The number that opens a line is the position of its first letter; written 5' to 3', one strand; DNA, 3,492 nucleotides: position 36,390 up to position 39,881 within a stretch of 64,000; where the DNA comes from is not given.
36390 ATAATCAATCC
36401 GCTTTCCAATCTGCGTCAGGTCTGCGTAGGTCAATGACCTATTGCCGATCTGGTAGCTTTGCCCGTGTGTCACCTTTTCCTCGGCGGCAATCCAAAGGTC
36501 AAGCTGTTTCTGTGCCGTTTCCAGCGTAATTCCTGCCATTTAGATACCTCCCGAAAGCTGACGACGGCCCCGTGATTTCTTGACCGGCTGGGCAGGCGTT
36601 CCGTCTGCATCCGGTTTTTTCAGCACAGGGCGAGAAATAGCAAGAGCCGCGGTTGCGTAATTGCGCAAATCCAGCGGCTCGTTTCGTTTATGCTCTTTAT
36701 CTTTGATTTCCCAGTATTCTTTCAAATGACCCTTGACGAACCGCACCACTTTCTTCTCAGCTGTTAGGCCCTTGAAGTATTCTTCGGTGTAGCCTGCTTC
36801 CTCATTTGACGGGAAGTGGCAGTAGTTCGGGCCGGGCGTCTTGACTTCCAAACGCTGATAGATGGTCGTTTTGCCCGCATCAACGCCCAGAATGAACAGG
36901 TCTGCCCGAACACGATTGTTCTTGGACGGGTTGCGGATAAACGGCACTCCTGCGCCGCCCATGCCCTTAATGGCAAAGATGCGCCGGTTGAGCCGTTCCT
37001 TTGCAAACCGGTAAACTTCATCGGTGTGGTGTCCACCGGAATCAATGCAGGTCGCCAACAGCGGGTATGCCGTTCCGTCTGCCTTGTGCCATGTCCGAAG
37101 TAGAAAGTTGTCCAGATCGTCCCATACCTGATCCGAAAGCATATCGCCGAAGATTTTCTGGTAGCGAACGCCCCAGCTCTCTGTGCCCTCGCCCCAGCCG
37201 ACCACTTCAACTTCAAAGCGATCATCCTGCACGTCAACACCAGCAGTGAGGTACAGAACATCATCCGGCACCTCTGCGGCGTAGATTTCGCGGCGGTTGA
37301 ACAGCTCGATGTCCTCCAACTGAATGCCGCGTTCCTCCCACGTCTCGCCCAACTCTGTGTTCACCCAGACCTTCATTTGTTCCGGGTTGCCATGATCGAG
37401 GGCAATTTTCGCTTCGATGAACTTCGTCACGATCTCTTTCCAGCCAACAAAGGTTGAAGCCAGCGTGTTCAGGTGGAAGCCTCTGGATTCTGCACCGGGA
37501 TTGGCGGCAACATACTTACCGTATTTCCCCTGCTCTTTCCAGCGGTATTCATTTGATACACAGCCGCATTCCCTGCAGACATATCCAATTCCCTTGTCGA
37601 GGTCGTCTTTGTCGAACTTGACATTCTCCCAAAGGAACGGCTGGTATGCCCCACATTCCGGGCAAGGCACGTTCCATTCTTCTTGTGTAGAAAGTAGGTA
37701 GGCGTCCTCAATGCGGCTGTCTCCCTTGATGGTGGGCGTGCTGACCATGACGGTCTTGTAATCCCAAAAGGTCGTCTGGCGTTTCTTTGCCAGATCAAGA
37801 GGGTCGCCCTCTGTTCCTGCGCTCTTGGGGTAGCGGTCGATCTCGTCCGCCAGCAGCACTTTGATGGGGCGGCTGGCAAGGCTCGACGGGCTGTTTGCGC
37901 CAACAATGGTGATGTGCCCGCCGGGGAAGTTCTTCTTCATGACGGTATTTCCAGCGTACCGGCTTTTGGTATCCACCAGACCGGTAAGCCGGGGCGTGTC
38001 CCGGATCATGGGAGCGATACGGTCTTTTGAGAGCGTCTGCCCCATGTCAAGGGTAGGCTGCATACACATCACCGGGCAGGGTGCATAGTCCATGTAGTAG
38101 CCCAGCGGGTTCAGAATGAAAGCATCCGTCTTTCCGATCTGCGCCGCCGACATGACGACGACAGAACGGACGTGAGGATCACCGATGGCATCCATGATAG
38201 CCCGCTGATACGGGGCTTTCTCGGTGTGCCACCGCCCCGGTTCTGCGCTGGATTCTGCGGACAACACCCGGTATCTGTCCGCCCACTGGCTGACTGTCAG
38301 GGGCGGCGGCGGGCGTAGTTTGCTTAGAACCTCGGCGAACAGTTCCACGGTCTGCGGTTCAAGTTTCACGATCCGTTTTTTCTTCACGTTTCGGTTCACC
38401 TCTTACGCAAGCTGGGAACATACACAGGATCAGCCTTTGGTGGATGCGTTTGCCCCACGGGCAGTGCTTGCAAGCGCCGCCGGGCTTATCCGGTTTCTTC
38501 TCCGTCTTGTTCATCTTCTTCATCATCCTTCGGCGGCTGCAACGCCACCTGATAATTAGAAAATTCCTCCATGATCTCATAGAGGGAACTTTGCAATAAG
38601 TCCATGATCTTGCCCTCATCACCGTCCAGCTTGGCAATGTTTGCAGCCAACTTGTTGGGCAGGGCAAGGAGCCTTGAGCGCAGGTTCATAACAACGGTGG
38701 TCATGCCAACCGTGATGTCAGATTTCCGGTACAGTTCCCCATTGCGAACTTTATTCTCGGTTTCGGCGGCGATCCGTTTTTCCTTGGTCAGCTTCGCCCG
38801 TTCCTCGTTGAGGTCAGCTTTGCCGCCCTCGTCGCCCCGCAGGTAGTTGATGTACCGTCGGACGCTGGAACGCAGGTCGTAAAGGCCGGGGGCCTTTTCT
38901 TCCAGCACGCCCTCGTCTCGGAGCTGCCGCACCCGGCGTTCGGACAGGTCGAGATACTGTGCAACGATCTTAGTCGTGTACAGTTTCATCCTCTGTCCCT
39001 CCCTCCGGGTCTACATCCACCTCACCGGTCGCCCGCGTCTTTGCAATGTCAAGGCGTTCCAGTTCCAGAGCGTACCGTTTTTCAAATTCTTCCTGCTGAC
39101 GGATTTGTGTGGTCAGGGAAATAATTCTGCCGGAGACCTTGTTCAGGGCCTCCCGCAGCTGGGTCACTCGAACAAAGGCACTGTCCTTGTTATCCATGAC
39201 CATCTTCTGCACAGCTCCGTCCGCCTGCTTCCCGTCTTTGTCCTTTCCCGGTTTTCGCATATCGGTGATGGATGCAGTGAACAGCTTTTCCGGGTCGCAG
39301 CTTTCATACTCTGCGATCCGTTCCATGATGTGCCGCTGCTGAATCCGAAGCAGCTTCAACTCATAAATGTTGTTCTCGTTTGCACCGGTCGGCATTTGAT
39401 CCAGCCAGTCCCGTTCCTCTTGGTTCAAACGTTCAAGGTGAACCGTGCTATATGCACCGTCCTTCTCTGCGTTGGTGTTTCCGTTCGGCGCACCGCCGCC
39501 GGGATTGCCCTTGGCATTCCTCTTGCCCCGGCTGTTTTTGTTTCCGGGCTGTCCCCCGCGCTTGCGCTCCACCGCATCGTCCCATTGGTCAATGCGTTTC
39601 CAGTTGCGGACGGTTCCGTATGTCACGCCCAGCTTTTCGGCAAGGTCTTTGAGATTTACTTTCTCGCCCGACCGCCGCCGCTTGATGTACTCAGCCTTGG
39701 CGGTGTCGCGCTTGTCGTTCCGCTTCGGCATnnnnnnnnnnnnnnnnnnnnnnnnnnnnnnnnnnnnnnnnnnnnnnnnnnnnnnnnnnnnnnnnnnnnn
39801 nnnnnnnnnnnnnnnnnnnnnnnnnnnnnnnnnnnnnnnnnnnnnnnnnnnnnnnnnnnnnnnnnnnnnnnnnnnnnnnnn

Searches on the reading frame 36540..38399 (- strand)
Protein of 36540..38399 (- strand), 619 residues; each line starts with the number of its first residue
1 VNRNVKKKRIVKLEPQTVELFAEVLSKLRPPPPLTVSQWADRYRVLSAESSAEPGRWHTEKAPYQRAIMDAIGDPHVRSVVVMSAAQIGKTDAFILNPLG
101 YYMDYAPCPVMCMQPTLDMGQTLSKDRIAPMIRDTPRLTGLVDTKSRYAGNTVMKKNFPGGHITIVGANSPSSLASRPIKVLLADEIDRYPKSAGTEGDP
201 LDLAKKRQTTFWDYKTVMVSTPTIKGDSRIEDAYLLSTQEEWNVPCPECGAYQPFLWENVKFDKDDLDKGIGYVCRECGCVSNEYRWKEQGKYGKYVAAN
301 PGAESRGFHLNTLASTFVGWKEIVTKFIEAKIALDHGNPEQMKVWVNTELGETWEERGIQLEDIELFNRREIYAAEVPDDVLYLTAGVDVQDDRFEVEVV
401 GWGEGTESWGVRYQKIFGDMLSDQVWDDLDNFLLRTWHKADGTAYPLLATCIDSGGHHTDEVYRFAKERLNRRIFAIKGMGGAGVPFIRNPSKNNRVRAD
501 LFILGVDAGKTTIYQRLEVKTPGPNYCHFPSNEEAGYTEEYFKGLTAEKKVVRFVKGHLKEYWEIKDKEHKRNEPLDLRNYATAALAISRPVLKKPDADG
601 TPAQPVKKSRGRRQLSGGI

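Call 24: search_protein_families(library=pfam, proteins=[window:36540-38399:-], max_evalue=0.01)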
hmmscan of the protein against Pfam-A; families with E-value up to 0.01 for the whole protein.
window:36540-38399:- (619 aa): 2 families
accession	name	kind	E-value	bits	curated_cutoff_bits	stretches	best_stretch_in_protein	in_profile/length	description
PF20454.4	GpA_nuclease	-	1.7e-93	313.5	22.5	1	306-588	2-286/294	Terminase large subunit gpA, endonuclease domain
PF05876.18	GpA_ATPase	-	2.6e-80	270.1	25.6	1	51-294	1-245/247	Phage terminase large subunit gpA, ATPase domain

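Call 36: search_dna_similar(query=window:36540-38399:-, collection=phages, mode=protein, max_evalue=1e-30, max_rows=40)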
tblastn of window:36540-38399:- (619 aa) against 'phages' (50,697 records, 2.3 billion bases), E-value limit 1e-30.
Records with a match: 507; places in all: 508; records where one place covers at least 80% of the query: 390.
Best place of each record, by identity: >=99% 4; <60% 503.
By first word of the organism name: Escherichia 103; Flavobacterium 78; Pseudomonas 56; Vibrio 43; Bacteriophage 25; Ralstonia 22; Proteus 20; Wolbachia 13; Rhodobacter 11; Faecalibacterium 10; and 47 more.
By host as written in the record: - 89; Flavobacterium columnare 62; Escherichia coli 38; Pseudomonas aeruginosa 31; Ralstonia solanacearum 20; Proteus mirabilis 14; Rhodobacter capsulatus YW1 11; Escherichia coli ECOR13 10; and 137 more.
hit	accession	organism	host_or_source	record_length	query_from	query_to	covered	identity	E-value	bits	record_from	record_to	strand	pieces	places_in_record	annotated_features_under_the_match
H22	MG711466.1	Faecalibacterium phage FP_Toutatis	Faecalibacterium prausnitzii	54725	1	619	100%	99.8%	0e+0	1246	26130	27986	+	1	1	terminase large subunit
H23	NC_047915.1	Faecalibacterium phage FP_Toutatis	Faecalibacterium prausnitzii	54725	1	619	100%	99.8%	0e+0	1246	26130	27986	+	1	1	terminase large subunit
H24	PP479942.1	Faecalibacterium phage Lelie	Faecalibacterium sp. L2-61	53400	1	619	100%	99.8%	0e+0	1246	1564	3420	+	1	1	terminase large subunit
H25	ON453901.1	Clostridium phage Saumur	Enterocloster clostridioformis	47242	1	619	100%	56.4%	0e+0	675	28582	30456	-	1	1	terminase large subunit | terminase small subunit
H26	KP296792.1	Bacteriophage Lily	Paenibacillus larvae ATCC 9545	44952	4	619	100%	49.7%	0e+0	585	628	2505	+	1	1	terminase large subunit | terminase small subunit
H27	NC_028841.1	Bacteriophage Lily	Paenibacillus larvae ATCC 9545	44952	4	619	100%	49.7%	0e+0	585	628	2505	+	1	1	terminase large subunit | terminase small subunit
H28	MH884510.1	Exiguobacterium phage vB_EalM-137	Exiguobacterium alkaliphilum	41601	16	593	93%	52.1%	3e-174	555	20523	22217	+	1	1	tail assembly protein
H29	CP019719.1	Paenibacillus phage phiERICV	Paenibacillus larvae subsp. larvae ...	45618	1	619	100%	47.0%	4e-167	534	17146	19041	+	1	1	Bacteriophage tail assembly protein | hypothetical protein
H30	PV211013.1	Roseobacter phage CRP-823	Roseobacter sp. FZCC0197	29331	20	617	97%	47.9%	2e-164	526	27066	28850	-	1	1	terminase large subunit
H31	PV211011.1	Roseobacter phage CRP-821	Roseobacter sp. FZCC0197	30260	20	617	97%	47.9%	2e-164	526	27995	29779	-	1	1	terminase large subunit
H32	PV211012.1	Roseobacter phage CRP-822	Roseobacter sp. FZCC0197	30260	20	617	97%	47.9%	2e-164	526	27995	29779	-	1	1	terminase large subunit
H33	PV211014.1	Roseobacter phage CRP-831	Roseobacter sp. FZCC0196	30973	20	617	97%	47.9%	2e-164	526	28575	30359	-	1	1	terminase large subunit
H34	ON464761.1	Fusobacterium phage JD-Fnp3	Fusobacterium nucleatum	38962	16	595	94%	47.6%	3e-164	526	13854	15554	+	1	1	terminase large subunit family protein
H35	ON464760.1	Fusobacterium phage JD-Fnp2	Fusobacterium nucleatum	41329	16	595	94%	47.6%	3e-164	526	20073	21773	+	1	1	terminase large subunit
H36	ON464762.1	Fusobacterium phage JD-Fnp5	Fusobacterium nucleatum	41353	16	595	94%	47.6%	3e-164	526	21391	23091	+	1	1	terminase large subunit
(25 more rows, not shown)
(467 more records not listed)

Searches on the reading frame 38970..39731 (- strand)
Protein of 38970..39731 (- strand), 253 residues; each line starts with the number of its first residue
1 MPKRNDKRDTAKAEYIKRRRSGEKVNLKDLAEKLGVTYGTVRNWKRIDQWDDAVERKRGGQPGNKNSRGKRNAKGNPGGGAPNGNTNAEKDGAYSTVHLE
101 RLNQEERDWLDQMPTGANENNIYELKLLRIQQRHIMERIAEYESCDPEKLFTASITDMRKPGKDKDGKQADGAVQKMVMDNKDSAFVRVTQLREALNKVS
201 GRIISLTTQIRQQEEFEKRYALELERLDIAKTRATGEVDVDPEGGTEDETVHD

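Call 20: find_related_loci(query=window:38970-39731:-, collection=viral_contigs, flank=4000)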
Query window:38970-39731:- (253 aa) in viral_contigs; peptide patterns used: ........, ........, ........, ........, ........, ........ (x = any residue, [..] = any of these).
37 stretches matched a pattern; 33 encode a relative of the query (tblastn E <= 1e-3); 33 distinct loci.
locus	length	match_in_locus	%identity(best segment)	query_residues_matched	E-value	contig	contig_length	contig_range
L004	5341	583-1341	100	1-253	3e-172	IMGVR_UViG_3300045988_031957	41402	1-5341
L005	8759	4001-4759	99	1-253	3e-170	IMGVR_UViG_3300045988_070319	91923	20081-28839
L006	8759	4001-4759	99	1-253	3e-170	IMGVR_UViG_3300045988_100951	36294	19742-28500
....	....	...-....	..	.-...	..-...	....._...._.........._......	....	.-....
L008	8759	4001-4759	99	1-253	3e-170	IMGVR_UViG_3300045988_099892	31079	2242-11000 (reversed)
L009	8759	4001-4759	98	1-253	6e-170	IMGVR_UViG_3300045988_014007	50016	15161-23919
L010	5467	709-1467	98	1-253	2e-170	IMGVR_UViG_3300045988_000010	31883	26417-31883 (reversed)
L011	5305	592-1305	85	1-238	1e-140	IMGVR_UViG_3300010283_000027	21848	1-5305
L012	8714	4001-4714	86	1-238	3e-140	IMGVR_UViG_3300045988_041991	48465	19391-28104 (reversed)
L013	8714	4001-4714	85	1-238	3e-140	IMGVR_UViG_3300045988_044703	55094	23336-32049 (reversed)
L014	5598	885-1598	85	1-238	2e-140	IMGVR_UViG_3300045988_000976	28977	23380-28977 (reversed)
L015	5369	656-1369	85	1-238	5e-140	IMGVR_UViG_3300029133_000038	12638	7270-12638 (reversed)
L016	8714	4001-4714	84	1-238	2e-139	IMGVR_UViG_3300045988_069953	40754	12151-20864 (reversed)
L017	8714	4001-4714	84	1-238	2e-139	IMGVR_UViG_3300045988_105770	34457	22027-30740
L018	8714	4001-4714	84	1-238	1e-138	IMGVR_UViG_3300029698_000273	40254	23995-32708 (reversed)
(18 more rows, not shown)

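Call 24: search_protein_families(library=pfam, proteins=[window:38970-39731:-], max_evalue=0.01)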
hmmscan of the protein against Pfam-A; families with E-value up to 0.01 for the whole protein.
window:38970-39731:- (253 aa): 6 families
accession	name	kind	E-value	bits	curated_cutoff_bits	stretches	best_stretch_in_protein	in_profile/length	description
PF10668.15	Phage_terminase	-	6.2e-11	42.3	22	1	3-54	4-54/67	Phage terminase small subunit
PF08822.17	DUF1804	-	0.00056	20.3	29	1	4-49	4-44/164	Protein of unknown function (DUF1804)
PF13518.12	HTH_28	-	0.0017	18.8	25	1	21-46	11-34/52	Helix-turn-helix domain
PF13384.12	HTH_23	-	0.0029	17.8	24.6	1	19-46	14-39/50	Homeodomain-like domain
PF04545.22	Sigma70_r4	-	0.0036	17.2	24.1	0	16-43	13-39/50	Sigma-70, region 4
PF06056.18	Terminase_5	-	0.0067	16.8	20.3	0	28-61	17-50/58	Putative ATPase subunit of terminase (gpP-like)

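Call 25: search_protein_families(library=phrogs, proteins=[window:38970-39731:-], max_evalue=0.01)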
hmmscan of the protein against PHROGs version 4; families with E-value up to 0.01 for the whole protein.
window:38970-39731:- (253 aa): 9 families
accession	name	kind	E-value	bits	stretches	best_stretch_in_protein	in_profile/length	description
phrog_1889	-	head and packaging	3.6e-65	221.2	1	2-252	3-265/276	terminase small subunit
phrog_509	-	head and packaging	6.5e-16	59.6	1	10-103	8-101/238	terminase small subunit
phrog_2606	-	head and packaging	3e-07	31.1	1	3-66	4-63/310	terminase small subunit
phrog_4151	-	DNA, RNA and nucleotide metabolism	7.9e-06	26.8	1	5-61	7-57/154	DNA binding protein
phrog_756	-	DNA, RNA and nucleotide metabolism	7.3e-05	23.7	1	2-53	2-53/166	DNA binding protein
phrog_51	-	head and packaging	0.0001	23.2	1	6-73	4-73/261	terminase small subunit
phrog_8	-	transcription regulation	0.00058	20.4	1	16-45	81-110/346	transcriptional regulator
phrog_8898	-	unknown function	0.0041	17.8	1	26-47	16-37/70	-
phrog_2967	-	transcription regulation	0.0059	17.2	0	6-44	5-43/225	transcriptional regulator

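Call 35: search_dna_similar(query=window:38970-39731:-, collection=phages, mode=protein, max_evalue=0.00001, max_rows=40)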
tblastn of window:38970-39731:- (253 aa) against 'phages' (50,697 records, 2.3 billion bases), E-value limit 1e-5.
Records with a match: 15; places in all: 15; records where one place covers at least 80% of the query: 10.
Best place of each record, by identity: >=99% 1; 95-99% 2; <60% 12.
By first word of the organism name: Enterococcus 7; Faecalibacterium 3; Bacillus 2; Clostridium 1; Acinetobacter 1; Parageobacillus 1.
By host as written in the record: Enterococcus faecalis 5; Faecalibacterium prausnitzii 2; Bacillus thuringiensis BGSC 4AJ1 2; Faecalibacterium sp. L2-61 1; Enterococcus sp. 1; Enterocloster clostridioformis 1; Enterococcus sp. VKM B-1578 1; Acinetobacter baumannii AB5075 1; and 1 more.
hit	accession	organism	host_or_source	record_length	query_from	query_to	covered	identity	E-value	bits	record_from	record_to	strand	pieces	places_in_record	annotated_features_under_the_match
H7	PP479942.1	Faecalibacterium phage Lelie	Faecalibacterium sp. L2-61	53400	1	253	100%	99.2%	4e-152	474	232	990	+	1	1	hypothetical protein (x2)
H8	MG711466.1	Faecalibacterium phage FP_Toutatis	Faecalibacterium prausnitzii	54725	1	253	100%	98.8%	4e-151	471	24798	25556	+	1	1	putative terminase small subunit | DNA binding motif containing protein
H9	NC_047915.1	Faecalibacterium phage FP_Toutatis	Faecalibacterium prausnitzii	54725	1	253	100%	98.8%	4e-151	471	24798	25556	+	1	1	terminase small subunit | DNA binding motif containing protein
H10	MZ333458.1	Enterococcus phage SEsuP-1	Enterococcus sp.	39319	3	252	99%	28.3%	2e-8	60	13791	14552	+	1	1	terminase small subunit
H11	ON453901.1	Clostridium phage Saumur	Enterocloster clostridioformis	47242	3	245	96%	28.3%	1e-12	73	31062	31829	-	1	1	terminase small subunit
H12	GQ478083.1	Enterococcus phage phiFL1C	Enterococcus faecalis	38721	3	216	85%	29.3%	8e-10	64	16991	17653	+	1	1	gp44: terminase small subunit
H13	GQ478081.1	Enterococcus phage phiFL1A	Enterococcus faecalis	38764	3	216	85%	29.3%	8e-10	64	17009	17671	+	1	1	gp38: terminase small subunit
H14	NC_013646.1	Enterococcus phage phiFL1A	Enterococcus faecalis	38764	3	216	85%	29.3%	8e-10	64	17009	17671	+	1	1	gp38: terminase small subunit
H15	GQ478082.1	Enterococcus phage phiFL1B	Enterococcus faecalis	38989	3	216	85%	29.3%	2e-9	63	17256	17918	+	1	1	gp38: terminase small subunit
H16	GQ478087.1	Enterococcus phage phiFL3B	Enterococcus faecalis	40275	3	216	85%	29.2%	1e-9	64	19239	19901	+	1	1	gp44: terminase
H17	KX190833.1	Bacillus phage vB_BtS_BMBtp14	Bacillus thuringiensis BGSC 4AJ1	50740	3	139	54%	32.7%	9e-7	56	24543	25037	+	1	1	terminase small subunit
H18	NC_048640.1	Bacillus phage vB_BtS_BMBtp14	Bacillus thuringiensis BGSC 4AJ1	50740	3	139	54%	32.7%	9e-7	56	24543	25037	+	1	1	terminase small subunit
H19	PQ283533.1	Enterococcus phage vB_ElaS_B1578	Enterococcus sp. VKM B-1578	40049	3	144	56%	30.1%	5e-6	53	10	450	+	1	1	terminase small subunit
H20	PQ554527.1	Acinetobacter phage D2SVT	Acinetobacter baumannii AB5075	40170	3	144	56%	30.1%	5e-6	53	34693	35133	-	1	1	terminase small subunit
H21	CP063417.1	Parageobacillus phage JGon-2020a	Parageobacillus thermoglucosidasius 23.6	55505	3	139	54%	30.7%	9e-6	52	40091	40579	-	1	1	record has no annotation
